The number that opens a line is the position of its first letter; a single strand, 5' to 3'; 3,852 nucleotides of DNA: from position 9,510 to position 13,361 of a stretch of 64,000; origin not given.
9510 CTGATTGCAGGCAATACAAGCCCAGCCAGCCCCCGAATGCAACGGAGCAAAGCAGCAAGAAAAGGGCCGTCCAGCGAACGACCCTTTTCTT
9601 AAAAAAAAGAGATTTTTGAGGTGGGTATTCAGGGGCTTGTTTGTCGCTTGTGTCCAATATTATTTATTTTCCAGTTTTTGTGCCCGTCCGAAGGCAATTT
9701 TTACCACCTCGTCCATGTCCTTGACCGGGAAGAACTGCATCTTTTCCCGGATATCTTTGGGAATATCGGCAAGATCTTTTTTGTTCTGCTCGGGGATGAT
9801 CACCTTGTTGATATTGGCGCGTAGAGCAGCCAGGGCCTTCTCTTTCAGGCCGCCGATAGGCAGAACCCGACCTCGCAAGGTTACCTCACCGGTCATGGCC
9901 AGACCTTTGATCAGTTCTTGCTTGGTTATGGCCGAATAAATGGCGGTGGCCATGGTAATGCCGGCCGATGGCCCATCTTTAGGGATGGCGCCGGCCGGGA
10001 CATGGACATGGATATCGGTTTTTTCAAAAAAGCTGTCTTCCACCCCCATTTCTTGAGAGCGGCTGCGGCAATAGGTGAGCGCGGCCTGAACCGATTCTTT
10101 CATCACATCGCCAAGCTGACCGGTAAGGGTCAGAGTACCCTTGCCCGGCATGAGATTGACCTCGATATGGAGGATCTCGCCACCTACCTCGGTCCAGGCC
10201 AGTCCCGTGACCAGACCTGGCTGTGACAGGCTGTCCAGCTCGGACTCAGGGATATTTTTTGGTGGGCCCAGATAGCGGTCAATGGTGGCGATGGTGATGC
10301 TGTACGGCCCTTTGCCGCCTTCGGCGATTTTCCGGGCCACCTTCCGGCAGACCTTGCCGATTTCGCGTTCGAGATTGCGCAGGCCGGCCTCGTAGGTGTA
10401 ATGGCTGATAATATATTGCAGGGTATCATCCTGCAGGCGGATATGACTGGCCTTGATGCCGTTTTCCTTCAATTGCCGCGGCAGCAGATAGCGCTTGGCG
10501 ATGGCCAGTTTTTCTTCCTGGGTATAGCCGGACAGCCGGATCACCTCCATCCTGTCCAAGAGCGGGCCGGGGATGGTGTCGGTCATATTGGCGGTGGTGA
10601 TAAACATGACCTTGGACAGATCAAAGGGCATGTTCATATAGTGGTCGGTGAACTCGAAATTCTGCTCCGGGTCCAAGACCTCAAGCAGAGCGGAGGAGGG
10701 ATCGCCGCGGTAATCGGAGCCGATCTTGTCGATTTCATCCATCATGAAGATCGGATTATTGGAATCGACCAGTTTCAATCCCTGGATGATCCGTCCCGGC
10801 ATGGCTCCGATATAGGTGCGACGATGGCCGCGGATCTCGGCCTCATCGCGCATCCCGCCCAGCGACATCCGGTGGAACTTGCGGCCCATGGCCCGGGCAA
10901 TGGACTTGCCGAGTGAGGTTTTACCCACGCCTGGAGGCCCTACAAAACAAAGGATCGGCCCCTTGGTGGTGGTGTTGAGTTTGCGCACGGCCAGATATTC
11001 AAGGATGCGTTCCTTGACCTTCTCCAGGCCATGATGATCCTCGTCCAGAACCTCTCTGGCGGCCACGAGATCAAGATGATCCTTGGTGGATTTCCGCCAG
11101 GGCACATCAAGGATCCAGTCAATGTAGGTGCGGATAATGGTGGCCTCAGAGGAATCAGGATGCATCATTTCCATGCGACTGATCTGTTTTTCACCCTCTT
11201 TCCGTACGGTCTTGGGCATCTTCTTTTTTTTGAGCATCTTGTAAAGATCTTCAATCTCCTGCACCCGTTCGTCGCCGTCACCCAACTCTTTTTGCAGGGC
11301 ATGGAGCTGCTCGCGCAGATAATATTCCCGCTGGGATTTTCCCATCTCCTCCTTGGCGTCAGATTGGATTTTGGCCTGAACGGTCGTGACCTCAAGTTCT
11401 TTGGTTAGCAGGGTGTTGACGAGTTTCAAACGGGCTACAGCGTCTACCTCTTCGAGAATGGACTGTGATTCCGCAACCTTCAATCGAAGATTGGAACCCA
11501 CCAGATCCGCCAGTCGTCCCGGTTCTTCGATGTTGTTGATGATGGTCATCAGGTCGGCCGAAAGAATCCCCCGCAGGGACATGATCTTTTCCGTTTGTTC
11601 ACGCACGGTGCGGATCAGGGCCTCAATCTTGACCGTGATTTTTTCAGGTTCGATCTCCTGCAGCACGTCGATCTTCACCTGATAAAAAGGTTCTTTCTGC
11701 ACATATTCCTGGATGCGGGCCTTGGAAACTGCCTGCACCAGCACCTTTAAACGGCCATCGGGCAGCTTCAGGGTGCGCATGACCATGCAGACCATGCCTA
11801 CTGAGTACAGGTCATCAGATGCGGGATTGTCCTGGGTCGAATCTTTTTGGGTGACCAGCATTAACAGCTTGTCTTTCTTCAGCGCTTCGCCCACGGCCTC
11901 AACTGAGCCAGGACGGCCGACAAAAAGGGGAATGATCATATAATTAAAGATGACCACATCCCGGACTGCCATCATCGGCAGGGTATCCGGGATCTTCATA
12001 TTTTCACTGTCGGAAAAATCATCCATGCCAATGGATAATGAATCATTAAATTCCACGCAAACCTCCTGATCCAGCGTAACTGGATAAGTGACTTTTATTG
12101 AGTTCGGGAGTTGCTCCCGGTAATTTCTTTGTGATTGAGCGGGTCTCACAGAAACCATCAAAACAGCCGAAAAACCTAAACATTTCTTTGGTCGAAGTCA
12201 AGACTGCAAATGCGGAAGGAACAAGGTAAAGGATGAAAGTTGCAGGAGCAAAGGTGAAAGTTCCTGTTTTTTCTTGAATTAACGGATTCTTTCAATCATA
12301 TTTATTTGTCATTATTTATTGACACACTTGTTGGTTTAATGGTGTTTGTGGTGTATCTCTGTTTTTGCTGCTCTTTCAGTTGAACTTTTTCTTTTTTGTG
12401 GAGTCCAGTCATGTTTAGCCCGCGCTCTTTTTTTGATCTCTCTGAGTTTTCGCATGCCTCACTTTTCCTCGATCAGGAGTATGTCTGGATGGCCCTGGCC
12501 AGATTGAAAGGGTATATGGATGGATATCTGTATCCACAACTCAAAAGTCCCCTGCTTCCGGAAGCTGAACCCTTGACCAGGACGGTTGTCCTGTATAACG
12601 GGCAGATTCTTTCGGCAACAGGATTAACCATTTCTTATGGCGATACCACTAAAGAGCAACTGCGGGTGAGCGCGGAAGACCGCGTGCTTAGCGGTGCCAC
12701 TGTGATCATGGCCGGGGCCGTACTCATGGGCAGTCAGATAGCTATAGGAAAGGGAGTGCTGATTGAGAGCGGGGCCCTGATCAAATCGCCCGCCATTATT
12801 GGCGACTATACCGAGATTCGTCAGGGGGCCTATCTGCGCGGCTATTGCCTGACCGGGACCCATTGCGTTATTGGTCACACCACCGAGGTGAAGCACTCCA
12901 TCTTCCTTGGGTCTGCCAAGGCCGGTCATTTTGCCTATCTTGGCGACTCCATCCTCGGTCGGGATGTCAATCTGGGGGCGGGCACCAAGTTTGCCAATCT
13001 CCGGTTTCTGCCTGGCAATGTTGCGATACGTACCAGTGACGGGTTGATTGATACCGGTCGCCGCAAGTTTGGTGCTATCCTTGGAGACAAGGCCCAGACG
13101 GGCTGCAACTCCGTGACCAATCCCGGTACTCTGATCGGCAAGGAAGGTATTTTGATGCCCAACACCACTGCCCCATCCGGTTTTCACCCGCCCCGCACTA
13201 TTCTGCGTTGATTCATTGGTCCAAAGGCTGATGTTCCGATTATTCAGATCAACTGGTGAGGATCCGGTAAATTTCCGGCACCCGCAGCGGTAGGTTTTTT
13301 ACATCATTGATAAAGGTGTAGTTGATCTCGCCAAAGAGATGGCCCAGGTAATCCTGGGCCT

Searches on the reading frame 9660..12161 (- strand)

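Call 56: search_protein_families(library=pfam, proteins=[window:9660-12161:-], max_evalue=0.00001)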
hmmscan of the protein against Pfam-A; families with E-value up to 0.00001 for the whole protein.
window:9660-12161:- (833 aa): 6 families
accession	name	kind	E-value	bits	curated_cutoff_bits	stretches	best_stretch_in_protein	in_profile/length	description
PF05362.19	Lon_C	-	8.7e-88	293.7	21.1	1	622-824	2-203/205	Lon protease (S16) C-terminal proteolytic domain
PF02190.22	LON_substr_bdg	-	4.9e-49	167.4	28.7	1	60-254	1-200/200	ATP-dependent protease La (LON) substrate-binding domain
PF00004.35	AAA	-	9.1e-25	88.1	21.2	1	404-543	1-128/131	ATPase family associated with various cellular activities (AAA)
PF22667.2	Lon_lid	-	1.7e-22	79.2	27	1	565-617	1-54/57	Lon protease AAA+ ATPase lid domain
PF13541.12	ChlI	-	3.2e-09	37.2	27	1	666-793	1-121/121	Subunit ChlI of Mg-chelatase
PF07728.20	AAA_5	-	2e-06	28.3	22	1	404-528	2-125/139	AAA domain (dynein-related subfamily)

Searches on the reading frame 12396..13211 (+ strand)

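Call 56: search_protein_families(library=pfam, proteins=[window:12396-13211:+], max_evalue=0.00001)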
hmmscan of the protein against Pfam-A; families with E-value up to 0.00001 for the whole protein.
window:12396-13211:+ (271 aa): 2 families
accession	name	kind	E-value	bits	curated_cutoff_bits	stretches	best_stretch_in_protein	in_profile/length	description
PF00132.30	Hexapep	-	2.5e-13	49.5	27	0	117-149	4-36/36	Bacterial transferase hexapeptide (six repeats)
PF25084.1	LbH_EIF2B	-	1.7e-08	34.9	54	1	118-211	7-99/105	EIF2B subunit epsilon LbH domain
